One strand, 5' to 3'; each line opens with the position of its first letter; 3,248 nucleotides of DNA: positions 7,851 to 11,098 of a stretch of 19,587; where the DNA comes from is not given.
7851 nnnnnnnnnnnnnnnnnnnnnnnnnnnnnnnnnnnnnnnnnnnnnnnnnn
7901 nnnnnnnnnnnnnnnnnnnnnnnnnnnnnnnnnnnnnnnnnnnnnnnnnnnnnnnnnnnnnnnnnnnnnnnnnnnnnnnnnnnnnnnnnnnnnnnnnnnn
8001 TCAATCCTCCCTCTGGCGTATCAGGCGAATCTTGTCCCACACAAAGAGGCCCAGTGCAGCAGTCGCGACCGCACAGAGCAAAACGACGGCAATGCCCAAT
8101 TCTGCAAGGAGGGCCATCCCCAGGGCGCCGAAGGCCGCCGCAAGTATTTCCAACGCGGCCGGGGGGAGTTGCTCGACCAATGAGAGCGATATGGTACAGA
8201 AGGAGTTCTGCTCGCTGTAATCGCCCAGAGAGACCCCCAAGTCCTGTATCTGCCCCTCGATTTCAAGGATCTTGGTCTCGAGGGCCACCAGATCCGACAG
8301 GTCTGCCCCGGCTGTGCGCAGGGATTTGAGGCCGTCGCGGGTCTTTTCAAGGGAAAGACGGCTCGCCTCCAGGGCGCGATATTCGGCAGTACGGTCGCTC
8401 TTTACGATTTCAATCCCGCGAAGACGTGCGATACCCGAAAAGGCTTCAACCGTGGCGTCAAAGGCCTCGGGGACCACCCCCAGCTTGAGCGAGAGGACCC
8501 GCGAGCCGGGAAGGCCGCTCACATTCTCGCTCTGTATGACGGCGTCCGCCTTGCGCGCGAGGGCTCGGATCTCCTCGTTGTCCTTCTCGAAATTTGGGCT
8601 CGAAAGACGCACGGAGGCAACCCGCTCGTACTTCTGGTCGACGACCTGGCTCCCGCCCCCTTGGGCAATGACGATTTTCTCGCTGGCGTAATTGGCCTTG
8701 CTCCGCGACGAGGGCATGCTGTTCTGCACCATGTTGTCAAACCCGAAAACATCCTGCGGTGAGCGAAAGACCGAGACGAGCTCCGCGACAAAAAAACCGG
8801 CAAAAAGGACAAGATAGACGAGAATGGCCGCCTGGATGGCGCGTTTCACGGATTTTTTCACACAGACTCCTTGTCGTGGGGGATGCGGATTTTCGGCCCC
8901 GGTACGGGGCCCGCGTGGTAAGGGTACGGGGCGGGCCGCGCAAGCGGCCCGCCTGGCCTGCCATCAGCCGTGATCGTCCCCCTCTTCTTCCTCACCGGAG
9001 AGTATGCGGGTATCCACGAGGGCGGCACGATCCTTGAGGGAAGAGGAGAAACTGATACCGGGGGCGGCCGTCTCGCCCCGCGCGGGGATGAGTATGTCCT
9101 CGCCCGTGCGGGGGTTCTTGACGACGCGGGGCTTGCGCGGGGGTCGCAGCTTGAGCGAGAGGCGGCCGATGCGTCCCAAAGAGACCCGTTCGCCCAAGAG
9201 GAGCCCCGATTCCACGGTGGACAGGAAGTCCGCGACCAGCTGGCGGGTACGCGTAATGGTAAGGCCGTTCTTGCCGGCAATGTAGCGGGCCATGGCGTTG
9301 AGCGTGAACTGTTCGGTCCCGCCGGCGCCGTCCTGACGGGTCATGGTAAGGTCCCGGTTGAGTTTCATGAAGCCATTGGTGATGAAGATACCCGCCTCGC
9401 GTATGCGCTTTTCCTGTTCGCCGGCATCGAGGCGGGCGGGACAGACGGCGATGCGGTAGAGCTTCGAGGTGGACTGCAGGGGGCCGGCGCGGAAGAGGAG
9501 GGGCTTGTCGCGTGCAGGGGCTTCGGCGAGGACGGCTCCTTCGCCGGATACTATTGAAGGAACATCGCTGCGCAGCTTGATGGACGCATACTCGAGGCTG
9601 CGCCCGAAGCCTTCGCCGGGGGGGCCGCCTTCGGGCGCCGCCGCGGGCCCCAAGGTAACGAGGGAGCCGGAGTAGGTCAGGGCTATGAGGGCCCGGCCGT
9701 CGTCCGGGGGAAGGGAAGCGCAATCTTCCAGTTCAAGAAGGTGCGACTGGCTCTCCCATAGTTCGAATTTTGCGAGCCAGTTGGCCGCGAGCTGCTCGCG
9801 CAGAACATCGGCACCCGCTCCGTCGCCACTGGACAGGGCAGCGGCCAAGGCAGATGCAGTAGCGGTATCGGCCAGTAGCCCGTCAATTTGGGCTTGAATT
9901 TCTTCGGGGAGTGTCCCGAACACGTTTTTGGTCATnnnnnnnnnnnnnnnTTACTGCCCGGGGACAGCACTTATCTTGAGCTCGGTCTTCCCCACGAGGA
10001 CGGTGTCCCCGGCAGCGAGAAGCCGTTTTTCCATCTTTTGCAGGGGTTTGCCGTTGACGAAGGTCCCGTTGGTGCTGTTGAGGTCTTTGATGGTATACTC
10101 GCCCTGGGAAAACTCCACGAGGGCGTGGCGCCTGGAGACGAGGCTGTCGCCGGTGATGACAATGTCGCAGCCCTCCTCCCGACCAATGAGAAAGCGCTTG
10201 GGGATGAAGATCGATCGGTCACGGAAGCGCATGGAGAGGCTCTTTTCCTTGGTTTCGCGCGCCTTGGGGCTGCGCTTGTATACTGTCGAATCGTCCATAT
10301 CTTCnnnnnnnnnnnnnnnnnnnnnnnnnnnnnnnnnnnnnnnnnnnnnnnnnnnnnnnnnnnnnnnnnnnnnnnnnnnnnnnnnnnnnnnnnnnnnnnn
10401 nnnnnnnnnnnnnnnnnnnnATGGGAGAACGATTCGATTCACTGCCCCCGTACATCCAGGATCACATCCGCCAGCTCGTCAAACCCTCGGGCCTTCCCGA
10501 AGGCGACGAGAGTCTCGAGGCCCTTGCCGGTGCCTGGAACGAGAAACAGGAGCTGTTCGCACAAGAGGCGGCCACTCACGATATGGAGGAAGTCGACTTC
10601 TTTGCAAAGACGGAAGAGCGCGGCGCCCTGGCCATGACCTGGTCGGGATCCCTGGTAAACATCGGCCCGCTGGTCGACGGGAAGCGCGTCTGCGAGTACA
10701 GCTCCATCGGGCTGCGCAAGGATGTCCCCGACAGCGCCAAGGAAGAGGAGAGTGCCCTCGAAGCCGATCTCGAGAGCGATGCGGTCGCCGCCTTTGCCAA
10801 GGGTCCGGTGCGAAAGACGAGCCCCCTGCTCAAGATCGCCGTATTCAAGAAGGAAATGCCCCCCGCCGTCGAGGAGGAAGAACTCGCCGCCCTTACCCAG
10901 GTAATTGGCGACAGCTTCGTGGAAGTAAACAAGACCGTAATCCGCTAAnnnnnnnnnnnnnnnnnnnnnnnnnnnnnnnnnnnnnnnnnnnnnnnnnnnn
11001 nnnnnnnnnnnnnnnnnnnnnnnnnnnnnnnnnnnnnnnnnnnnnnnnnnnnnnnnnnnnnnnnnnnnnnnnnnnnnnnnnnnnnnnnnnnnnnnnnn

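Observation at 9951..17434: Ser/Thr phospho-signalling island: one Hanks kinase, three FHA proteins in three topologies, a PPP-type phosphatase and a PAP2 lipid phosphatase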

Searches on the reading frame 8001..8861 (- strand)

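Call 4: search_protein_families(library=pfam, proteins=[window:8001-8861:-], max_evalue=0.01)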
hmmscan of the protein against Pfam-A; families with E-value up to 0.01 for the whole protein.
window:8001-8861:- (286 aa): 1 family
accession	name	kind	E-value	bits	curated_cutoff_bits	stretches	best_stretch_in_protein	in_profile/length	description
PF14257.11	DUF4349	-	2e-17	63.7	27.7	1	80-265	5-197/213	Domain of unknown function (DUF4349)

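Call 17: search_protein_families(library=ncbifam, proteins=[window:8001-8861:-], max_evalue=0.1)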
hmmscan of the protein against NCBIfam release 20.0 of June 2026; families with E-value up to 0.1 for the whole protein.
window:8001-8861:- (286 aa): 0 families

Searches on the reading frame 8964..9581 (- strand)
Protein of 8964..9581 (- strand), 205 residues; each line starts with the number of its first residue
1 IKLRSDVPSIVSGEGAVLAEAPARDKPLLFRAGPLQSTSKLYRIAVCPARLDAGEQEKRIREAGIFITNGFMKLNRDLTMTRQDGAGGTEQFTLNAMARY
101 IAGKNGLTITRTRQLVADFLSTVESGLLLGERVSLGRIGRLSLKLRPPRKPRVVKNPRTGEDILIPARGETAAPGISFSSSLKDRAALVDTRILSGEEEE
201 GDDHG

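Call 40: search_protein_families(library=pfam, proteins=[window:8964-9581:-], max_evalue=10)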
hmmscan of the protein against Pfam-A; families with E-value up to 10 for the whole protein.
window:8964-9581:- (205 aa): 3 families
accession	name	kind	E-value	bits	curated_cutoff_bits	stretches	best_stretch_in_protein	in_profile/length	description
PF00216.26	Bac_DNA_binding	-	1.9e-11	44.5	22.4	1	96-184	5-87/90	Bacterial DNA-binding protein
PF18175.6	HU-CCDC81_bac_2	-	0.0011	19.3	35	1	98-144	4-50/70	CCDC81-like prokaryotic HU domain 2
PF18291.6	HU-HIG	-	0.0044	17.5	26.2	1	90-147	30-87/125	HU domain fused to wHTH, Ig, or Glycine-rich motif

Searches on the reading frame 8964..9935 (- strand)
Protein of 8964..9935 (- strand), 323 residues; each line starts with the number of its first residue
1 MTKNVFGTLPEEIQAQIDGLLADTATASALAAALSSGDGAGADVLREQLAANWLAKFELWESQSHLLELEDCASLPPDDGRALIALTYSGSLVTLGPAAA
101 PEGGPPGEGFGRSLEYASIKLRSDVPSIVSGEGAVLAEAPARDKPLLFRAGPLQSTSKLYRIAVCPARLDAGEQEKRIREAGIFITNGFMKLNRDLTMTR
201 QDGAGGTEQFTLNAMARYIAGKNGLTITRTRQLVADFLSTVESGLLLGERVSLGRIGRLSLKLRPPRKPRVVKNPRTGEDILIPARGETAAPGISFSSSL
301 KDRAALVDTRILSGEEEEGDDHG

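Call 4: search_protein_families(library=pfam, proteins=[window:8964-9935:-], max_evalue=0.01)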
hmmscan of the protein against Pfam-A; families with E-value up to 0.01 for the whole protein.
window:8964-9935:- (323 aa): 3 families
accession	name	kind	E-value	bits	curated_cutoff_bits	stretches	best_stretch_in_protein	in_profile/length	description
PF00216.26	Bac_DNA_binding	-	4.5e-11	43.3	22.4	1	214-302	5-87/90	Bacterial DNA-binding protein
PF18175.6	HU-CCDC81_bac_2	-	0.002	18.4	35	1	216-262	4-50/70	CCDC81-like prokaryotic HU domain 2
PF18291.6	HU-HIG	-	0.009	16.5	26.2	0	208-265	30-87/125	HU domain fused to wHTH, Ig, or Glycine-rich motif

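Call 17: search_protein_families(library=ncbifam, proteins=[window:8964-9935:-], max_evalue=0.1)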
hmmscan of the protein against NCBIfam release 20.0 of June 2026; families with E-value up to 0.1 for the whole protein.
window:8964-9935:- (323 aa): 6 families
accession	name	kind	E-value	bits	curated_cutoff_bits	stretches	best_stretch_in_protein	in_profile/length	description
NF001401.0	PRK00285.1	equivalog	1.5e-07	31.5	111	1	210-286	6-79/103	integration host factor subunit alpha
TIGR00987.1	himA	equivalog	7.8e-07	29.4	120.25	1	213-288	5-77/96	integration host factor subunit alpha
NF001222.0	PRK00199.1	equivalog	9.6e-06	25.7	115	1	224-286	16-75/95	integration host factor subunit beta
TIGR00988.1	hip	equivalog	7.1e-05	23.1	119.95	1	224-283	16-72/94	integration host factor subunit beta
TIGR01201.1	HU_rel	subfamily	0.04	13.8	68.6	1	210-263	31-84/170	HU family DNA-binding protein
NF007945.0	PRK10664.1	equivalog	0.079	13.5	157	0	237-302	28-87/90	nucleoid-associated protein HU-beta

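Call 67: search_protein_families(library=padloc, proteins=[window:8964-9935:-], max_evalue=0.01)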
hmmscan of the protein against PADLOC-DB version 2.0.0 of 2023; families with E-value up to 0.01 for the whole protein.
window:8964-9935:- (323 aa): 0 families

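Call 69: search_protein_families(library=pfam, alignment_id=A4, max_evalue=0.001)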
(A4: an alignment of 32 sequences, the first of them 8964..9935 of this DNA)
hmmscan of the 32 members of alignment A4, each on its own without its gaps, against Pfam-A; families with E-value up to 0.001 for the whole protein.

A. member 1, window:8964-9935:- (323 aa): 1 family
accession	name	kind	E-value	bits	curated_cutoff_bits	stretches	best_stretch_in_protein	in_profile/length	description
PF00216.26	Bac_DNA_binding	-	4.5e-11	43.3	22.4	1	214-302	5-87/90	Bacterial DNA-binding protein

B. families by the number of members that match (of 32 scanned): 4 families
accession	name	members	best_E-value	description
PF00216.26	Bac_DNA_binding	17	4.3e-17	Bacterial DNA-binding protein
PF18291.6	HU-HIG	6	5.7e-06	HU domain fused to wHTH, Ig, or Glycine-rich motif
PF18175.6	HU-CCDC81_bac_2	2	2.5e-06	CCDC81-like prokaryotic HU domain 2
PF10387.14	DUF2442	1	6.2e-11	Protein of unknown function (DUF2442)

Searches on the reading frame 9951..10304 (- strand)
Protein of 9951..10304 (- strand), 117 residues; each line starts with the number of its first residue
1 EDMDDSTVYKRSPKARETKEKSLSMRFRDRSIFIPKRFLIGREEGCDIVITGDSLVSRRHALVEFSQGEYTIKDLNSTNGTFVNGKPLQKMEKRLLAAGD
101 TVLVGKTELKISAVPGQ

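Call 4: search_protein_families(library=pfam, proteins=[window:9951-10304:-], max_evalue=0.01)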
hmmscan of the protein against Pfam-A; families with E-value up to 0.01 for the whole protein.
window:9951-10304:- (117 aa): 3 families
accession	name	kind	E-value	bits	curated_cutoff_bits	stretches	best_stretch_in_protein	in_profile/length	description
PF00498.31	FHA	-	2.9e-22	79.3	20.7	1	39-105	2-67/67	FHA domain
PF16697.10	Yop-YscD_cpl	-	8.7e-15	55.2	33.2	1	35-112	16-91/94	Inner membrane component of T3SS, cytoplasmic domain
PF00076.28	RRM_1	-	0.0035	17.6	20.7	1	40-88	22-69/70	RNA recognition motif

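Call 17: search_protein_families(library=ncbifam, proteins=[window:9951-10298:-], max_evalue=0.1)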
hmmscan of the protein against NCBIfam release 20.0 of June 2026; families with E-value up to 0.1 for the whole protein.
window:9951-10298:- (115 aa): 7 families
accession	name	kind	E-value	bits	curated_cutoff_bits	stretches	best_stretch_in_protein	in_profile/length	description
TIGR03354.1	VI_FHA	hypoth_equivalog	2.1e-16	60.7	120.25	1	16-110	12-102/420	type VI secretion system-associated FHA domain protein TagH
NF049868.1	FhaB_Rv0019c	equivalog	4.6e-15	56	125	1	34-108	86-157/158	FHA domain-containing protein FhaB/FipA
NF041660.2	oxygluDhInhib_OdhI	equivalog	4.9e-11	42.6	200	1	38-107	60-125/130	oxoglutarate dehydrogenase inhibitor Odhl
NF033760.1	gliding_GltG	equivalog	6.1e-10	38.3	650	1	50-111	39-98/650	adventurous gliding motility protein GltG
NF052573.1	HisKinEspAMyxo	equivalog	7.2e-08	30.9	1400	1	35-104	47-113/755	serine histidine kinase EspA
NF052403.1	ESX1TransRegEspM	equivalog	0.021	13.7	550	1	36-85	31-78/367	ESX-1 type VII secretion system transcriptional regulator EspM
NF033476.1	tet_destruct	subfamily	0.05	12.5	550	1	35-81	139-184/386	tetracycline destructase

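Call 67: search_protein_families(library=padloc, proteins=[window:9951-10298:-], max_evalue=0.01)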
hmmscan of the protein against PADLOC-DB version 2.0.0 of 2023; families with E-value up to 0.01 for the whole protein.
window:9951-10298:- (115 aa): 0 families

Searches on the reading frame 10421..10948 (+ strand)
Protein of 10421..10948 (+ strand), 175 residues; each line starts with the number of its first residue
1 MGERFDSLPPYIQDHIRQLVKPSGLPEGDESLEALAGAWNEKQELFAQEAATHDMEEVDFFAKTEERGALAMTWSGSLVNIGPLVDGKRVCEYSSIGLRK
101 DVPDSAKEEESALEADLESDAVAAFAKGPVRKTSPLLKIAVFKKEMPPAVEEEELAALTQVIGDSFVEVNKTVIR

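Call 4: search_protein_families(library=pfam, proteins=[window:10421-10948:+], max_evalue=0.01)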
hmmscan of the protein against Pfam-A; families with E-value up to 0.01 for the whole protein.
window:10421-10948:+ (175 aa): 0 families

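Call 17: search_protein_families(library=ncbifam, proteins=[window:10421-10948:+], max_evalue=0.1)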
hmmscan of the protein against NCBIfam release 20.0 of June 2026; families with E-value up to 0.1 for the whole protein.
window:10421-10948:+ (175 aa): 0 families

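Call 22: find_homologous_proteins(query=window:10421-10948:+, max_evalue=0.001)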
Query window:10421-10948:+ (175 aa): 152 proteins with E <= 0.001 among 362 candidates; the best 120 are listed.
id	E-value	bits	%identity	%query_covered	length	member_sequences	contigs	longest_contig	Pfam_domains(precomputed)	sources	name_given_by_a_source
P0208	2.1e-104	365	98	100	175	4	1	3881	-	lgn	-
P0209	2.1e-86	306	81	100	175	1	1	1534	-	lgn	-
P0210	1.0e-85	304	81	100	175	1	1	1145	-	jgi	-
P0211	4.7e-80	286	75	100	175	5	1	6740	-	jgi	-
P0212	4.1e-77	276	73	100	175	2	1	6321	-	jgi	jgi:hypothetical protein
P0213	2.0e-76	274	72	100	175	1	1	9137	-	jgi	jgi:hypothetical protein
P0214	8.4e-70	252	68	100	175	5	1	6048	-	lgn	-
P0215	2.7e-67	244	66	100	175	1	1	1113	-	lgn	-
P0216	5.4e-67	243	66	99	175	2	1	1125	-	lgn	-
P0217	8.0e-67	243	65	100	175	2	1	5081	-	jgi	jgi:hypothetical protein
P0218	9.3e-66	239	65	100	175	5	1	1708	-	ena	-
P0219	1.4e-65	238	64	100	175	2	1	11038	-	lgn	-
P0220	4.1e-65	237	64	99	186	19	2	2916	-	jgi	jgi:hypothetical protein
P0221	4.5e-65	237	64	99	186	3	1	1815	-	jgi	jgi:hypothetical protein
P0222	8.1e-65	236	62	100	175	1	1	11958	-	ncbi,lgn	-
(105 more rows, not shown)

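Call 36: predict_structure(alignment_id=A3)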
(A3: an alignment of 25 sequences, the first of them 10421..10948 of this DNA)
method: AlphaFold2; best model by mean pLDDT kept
length: 175 residues; sequences in the alignment: 25
mean_pLDDT: 90.3   pTM: 0.85
mean pLDDT of the five models: 90.3, 90.3, 90.0, 90.0, 88.7
residues with pLDDT >= 90: 116; 70-90: 50; 50-70: 9; < 50: 0
segments of 3 or more residues with pLDDT < 50: none
pLDDT, mean of each block of 10 residues (from residue 1): 82 83 81 90 95 96 97 93 95 80 83 94 94 94 96 97 92 79
secondary structure, 60 per line:
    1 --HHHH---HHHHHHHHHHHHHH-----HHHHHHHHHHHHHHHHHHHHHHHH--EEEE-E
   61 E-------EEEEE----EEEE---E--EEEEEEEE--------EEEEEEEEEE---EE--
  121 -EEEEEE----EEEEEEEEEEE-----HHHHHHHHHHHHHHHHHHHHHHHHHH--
elements in order: H3-6 H10-23 H29-52 E55-58 E69-73 E78-81 E88-95 E104-113 E122-127 E132-142 H148-173

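Call 51: fold_search(model_id=the predicted structure, library=pdb)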
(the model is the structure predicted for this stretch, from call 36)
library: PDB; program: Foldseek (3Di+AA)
matches with E <= 10: 397; with E <= 0.001: 0
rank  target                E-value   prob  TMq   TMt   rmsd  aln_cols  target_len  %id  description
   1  4ory_C                1.5e-01  0.12  0.18  0.19  12.5       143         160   13  Three-dimensional structure of the C65A-K59A double mutant of Human lipocalin-type Prostaglandin D Synthase holo, seco (released 2014-08-06)
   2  2aco_A                2.1e-01  0.11  0.19  0.20  14.5       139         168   15  Xray structure of Blc dimer in complex with vaccenic acid (released 2006-08-01)
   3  7l5l_B                2.5e-01  0.13  0.20  0.22  13.3       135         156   14  Crystal structure of the DiB-RM protein (released 2021-10-27)
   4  8wde_C                2.7e-01  0.28  0.27  0.08   8.3       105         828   10  CryoEM structure of the spike protein of human CoV 229E in complex with receptor hAPN (composite map) (released 2025-03-05)
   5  6ibu_B                2.7e-01  0.18  0.23  0.18   9.7       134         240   11  Apo Crh5 transglycosylase (released 2019-02-27)
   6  2wjv_B                2.7e-01  0.08  0.18  0.06  15.6       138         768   10  Crystal structure of the complex between human nonsense mediated decay factors UPF1 and UPF2 (released 2009-07-07)
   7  5zbt                  3.0e-01  0.11  0.19  0.17   9.3       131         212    8  Structure of legume lectin-like domain from Entamoeba histolytica (released 2019-02-20)
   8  1qwd_A                3.0e-01  0.10  0.19  0.20  14.5       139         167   15  CRYSTAL STRUCTURE OF A BACTERIAL LIPOCALIN, THE BLC GENE PRODUCT FROM E. COLI (released 2004-04-06)
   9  4os8_B                3.5e-01  0.09  0.18  0.19  13.4       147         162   14  Three-dimensional structure of the C65A-W54F-W112F triple mutant of Human lipocalin-type Prostaglandin D Synthase apo- (released 2014-08-06)
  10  1jzu_MODEL_1_A        3.5e-01  0.08  0.18  0.20  12.7       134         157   10  Cell transformation by the myc oncogene activates expression of a lipocalin: analysis of the gene (Q83) and so (released 2003-07-15)
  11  6ibw_B                3.8e-01  0.12  0.20  0.16   9.4       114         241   10  Crh5 transglycosylase in complex with NAG (released 2019-02-27)
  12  2aco_B                3.8e-01  0.09  0.20  0.20  14.2       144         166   11  Xray structure of Blc dimer in complex with vaccenic acid (released 2006-08-01)
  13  6v8l_A                4.0e-01  0.11  0.21  0.25  15.2       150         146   15  Crystal structure of Ara h 8.0201 (released 2020-12-16)
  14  7l5l_A                4.0e-01  0.11  0.21  0.23  13.2       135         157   15  Crystal structure of the DiB-RM protein (released 2021-10-27)
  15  7vns_A                4.0e-01  0.08  0.19  0.20  14.1       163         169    8  Sandercyanin mutant E79A-Biliverdin complex (released 2022-05-25)
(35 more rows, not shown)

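Call 55: search_protein_representatives(alignment_id=A3)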
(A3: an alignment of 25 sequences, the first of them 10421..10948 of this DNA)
Query: 25 sequences, 176 profile positions. Proteins with E-value up to 0.001 (for the whole library): 197; up to 1e-10: 137; up to 1e-30: 75. The best 150 are listed.
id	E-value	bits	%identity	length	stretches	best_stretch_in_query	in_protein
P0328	2.3e-73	261.8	-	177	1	1-175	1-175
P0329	2.0e-69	249.0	-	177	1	1-175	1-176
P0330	4.4e-68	244.6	-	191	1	3-174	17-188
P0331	1.0e-64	233.6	-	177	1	1-175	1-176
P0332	1.5e-63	229.8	-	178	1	3-174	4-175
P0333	5.8e-59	214.9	-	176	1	1-173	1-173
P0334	6.1e-59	214.8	-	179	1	1-175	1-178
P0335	9.3e-59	214.2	-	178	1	1-172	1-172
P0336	2.5e-57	209.6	-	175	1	1-175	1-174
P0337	2.5e-56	206.3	-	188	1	1-173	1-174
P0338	6.9e-56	204.9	-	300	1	1-173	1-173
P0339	1.8e-53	197.0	-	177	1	1-174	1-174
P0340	1.2e-51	191.1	-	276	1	3-172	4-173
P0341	1.4e-51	190.9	-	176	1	4-175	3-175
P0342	6.8e-51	188.6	-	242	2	81-175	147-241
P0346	9.7e-49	181.6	-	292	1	1-173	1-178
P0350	3.5e-47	176.5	-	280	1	1-174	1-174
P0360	2.0e-43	164.3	-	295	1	1-173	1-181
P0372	5.1e-40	153.2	-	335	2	4-83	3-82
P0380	4.4e-37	143.6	-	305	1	3-174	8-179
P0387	5.8e-35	136.8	-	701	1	4-175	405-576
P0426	8.7e-20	87.3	-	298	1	4-173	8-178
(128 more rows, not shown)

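Call 56: search_protein_families(library=pfam, proteins=[P0338, P0346, P0350, P0360, P0372, P0387, P0340, P0342, P0380, P0426], max_evalue=0.01)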
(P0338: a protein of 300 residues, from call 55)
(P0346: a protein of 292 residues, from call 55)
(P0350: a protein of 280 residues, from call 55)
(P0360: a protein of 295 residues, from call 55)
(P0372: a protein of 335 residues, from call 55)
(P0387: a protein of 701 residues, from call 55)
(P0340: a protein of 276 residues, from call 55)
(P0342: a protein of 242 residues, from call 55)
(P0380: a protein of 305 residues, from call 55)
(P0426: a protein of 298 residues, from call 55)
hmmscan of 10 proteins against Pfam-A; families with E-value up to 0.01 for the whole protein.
P0338 (300 aa): 1 family
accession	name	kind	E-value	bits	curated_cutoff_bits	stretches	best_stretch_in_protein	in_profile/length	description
PF00216.26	Bac_DNA_binding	-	0.0033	18.1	22.4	1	186-225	3-42/90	Bacterial DNA-binding protein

P0346 (292 aa): 1 family
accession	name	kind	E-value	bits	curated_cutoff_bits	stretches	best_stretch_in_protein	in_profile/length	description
PF00216.26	Bac_DNA_binding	-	4.3e-17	62.6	22.4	1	192-283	4-89/90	Bacterial DNA-binding protein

P0350 (280 aa): 2 families
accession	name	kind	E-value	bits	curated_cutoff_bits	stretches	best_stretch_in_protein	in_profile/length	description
PF00216.26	Bac_DNA_binding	-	2.3e-13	50.6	22.4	1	192-280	8-90/90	Bacterial DNA-binding protein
PF18175.6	HU-CCDC81_bac_2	-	0.0006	20.1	35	1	193-237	6-50/70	CCDC81-like prokaryotic HU domain 2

P0360 (295 aa): 3 families
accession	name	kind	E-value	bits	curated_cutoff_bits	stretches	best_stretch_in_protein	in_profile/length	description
PF00216.26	Bac_DNA_binding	-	2.2e-13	50.7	22.4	1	195-284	5-88/90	Bacterial DNA-binding protein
PF18291.6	HU-HIG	-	0.001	19.5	26.2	1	191-244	32-85/125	HU domain fused to wHTH, Ig, or Glycine-rich motif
PF18175.6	HU-CCDC81_bac_2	-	0.0092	16.3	35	0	196-242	3-49/70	CCDC81-like prokaryotic HU domain 2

P0372 (335 aa): 1 family
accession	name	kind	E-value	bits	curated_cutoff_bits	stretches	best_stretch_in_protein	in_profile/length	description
PF00216.26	Bac_DNA_binding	-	7.6e-15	55.4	22.4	1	217-310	2-89/90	Bacterial DNA-binding protein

P0387 (701 aa): 2 families
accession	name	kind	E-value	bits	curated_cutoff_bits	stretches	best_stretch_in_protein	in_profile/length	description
PF00092.34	VWA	-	2.2e-16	61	23.8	1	96-287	4-173/174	von Willebrand factor type A domain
PF13519.12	VWA_2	-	5.6e-13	49.9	27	1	95-209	2-106/107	von Willebrand factor type A domain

P0340 (276 aa): 1 family
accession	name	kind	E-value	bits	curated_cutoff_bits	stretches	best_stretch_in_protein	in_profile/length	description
PF10387.14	DUF2442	-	6.2e-11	42.8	23.9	1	209-274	2-68/72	Protein of unknown function (DUF2442)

P0342 (242 aa): 0 families

P0380 (305 aa): 0 families

P0426 (298 aa): 0 families

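Call 67: search_protein_families(library=padloc, proteins=[window:10421-10948:+], max_evalue=0.01)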
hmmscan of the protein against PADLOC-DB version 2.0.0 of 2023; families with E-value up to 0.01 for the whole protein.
window:10421-10948:+ (175 aa): 0 families
